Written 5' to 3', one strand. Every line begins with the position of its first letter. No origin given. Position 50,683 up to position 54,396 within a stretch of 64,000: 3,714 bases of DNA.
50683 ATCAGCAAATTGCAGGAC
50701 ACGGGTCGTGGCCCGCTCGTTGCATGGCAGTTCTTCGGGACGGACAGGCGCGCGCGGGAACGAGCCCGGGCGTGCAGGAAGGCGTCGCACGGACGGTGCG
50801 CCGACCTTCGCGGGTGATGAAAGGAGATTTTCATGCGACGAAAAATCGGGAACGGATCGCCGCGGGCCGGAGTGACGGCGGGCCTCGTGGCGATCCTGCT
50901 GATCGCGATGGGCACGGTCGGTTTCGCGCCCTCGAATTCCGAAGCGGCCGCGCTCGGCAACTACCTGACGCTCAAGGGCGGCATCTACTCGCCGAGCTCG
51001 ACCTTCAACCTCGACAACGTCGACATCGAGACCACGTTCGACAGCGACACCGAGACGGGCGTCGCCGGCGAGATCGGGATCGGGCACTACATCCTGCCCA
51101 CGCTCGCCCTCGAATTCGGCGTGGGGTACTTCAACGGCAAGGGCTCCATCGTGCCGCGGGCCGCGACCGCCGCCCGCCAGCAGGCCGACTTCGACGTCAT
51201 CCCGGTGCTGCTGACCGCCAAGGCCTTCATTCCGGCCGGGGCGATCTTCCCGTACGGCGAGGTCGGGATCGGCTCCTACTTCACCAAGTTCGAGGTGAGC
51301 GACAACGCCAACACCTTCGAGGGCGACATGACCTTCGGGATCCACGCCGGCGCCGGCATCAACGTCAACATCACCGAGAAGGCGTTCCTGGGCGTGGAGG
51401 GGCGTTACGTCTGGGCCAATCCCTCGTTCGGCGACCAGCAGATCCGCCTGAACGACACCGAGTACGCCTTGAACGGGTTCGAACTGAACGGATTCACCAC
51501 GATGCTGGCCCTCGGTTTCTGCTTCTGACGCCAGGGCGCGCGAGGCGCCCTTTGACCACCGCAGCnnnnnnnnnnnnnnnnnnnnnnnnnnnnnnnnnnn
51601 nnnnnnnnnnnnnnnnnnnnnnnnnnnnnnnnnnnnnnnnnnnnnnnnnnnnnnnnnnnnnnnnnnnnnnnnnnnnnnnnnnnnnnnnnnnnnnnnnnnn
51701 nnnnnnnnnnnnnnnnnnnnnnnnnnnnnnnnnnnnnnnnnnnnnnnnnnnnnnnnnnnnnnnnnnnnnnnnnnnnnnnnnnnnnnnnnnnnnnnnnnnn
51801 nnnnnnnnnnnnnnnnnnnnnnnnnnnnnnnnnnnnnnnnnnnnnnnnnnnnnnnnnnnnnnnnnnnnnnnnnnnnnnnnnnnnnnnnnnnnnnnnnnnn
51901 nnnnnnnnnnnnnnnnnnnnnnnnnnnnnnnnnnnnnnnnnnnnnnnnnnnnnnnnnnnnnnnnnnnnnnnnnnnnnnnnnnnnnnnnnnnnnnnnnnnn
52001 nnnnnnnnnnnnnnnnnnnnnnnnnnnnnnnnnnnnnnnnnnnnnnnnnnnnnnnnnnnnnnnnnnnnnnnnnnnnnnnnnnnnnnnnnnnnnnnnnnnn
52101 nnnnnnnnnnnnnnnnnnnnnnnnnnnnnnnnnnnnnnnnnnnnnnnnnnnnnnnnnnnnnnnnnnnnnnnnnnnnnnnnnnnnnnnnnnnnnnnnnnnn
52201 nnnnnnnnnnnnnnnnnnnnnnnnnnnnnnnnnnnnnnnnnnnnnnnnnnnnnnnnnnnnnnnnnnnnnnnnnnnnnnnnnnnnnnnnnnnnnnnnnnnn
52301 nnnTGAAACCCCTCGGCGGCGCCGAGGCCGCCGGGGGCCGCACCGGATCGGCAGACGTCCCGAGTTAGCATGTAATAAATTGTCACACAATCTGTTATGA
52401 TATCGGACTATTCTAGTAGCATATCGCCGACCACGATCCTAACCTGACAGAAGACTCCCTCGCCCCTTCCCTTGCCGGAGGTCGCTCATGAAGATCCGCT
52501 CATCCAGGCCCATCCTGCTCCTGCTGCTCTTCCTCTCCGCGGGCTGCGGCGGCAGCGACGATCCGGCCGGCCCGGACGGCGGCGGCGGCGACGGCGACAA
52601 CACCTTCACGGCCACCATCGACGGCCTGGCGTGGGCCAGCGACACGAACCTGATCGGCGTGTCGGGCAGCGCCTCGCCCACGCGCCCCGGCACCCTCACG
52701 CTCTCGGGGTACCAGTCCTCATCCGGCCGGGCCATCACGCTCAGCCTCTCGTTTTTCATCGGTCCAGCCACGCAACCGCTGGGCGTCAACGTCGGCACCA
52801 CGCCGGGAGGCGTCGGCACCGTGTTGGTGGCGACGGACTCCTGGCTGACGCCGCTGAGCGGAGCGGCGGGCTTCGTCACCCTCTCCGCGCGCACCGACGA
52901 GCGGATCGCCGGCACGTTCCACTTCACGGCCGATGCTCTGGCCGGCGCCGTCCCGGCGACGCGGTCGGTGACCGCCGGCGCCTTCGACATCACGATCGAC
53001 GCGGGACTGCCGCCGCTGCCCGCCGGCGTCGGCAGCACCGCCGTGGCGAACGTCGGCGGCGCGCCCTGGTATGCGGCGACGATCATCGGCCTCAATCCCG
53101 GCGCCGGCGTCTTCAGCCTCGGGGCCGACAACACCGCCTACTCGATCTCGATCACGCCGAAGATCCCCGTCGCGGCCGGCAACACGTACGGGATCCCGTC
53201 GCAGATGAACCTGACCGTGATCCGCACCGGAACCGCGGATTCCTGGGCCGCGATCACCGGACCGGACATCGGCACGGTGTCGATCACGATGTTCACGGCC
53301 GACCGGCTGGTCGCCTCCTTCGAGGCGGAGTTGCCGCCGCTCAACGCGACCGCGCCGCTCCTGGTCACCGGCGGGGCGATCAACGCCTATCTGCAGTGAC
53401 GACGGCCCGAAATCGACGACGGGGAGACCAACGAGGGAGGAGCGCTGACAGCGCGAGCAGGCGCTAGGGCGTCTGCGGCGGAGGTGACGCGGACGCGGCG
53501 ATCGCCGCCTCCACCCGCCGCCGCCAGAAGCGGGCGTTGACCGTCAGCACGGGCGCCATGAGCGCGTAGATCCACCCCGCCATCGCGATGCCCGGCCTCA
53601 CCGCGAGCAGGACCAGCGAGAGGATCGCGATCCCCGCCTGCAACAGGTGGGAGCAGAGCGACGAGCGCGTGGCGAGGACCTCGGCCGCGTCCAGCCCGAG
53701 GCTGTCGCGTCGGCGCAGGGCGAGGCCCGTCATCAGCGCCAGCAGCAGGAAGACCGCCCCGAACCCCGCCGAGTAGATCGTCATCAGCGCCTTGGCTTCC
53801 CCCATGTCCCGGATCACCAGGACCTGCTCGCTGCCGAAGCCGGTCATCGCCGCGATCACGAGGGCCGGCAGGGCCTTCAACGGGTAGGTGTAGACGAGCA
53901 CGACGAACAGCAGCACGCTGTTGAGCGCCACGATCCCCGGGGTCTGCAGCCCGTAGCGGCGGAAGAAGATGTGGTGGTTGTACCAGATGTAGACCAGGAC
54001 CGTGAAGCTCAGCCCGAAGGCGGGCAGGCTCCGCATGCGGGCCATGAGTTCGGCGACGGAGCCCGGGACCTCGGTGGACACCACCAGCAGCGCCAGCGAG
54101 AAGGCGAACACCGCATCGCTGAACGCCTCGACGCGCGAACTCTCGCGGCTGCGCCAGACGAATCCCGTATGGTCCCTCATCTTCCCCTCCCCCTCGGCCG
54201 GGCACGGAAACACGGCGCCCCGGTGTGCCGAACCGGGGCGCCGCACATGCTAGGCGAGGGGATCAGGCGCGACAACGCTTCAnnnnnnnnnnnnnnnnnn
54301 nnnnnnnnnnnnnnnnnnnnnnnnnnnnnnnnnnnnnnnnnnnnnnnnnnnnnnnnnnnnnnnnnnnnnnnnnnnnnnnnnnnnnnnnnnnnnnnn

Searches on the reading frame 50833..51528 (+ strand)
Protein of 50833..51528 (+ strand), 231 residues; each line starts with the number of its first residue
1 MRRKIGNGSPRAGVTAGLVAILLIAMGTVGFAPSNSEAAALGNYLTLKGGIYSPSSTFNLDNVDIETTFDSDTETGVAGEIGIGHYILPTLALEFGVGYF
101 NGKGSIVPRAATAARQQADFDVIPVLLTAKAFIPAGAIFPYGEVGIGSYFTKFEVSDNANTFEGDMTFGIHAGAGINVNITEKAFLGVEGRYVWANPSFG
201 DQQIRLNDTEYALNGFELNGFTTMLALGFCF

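Call 79: search_protein_families(library=pfam, proteins=[window:50833-51528:+], max_evalue=0.00001)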
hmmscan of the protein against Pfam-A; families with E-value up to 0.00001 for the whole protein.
window:50833-51528:+ (231 aa): 1 family
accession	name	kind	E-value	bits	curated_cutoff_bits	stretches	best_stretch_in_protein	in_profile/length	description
PF13505.12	OMP_b-brl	-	5.9e-11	43.3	28.7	1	23-207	3-158/175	Outer membrane protein beta-barrel domain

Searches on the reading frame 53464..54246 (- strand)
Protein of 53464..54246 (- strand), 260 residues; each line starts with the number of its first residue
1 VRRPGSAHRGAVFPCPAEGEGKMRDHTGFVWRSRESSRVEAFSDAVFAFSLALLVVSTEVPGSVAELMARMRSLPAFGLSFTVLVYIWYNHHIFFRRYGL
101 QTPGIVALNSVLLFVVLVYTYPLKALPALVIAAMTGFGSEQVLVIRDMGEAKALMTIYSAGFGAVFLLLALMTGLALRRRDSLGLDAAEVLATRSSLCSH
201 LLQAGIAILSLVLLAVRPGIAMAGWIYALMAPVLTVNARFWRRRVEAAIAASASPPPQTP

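Call 79: search_protein_families(library=pfam, proteins=[window:53464-54246:-], max_evalue=0.00001)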
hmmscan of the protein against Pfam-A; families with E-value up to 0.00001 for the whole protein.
window:53464-54246:- (260 aa): 1 family
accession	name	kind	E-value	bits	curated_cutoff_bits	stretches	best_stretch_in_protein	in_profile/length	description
PF06736.16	TMEM175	-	1.9e-15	57.5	25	1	38-117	1-85/88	Endosomal/lysosomal potassium channel TMEM175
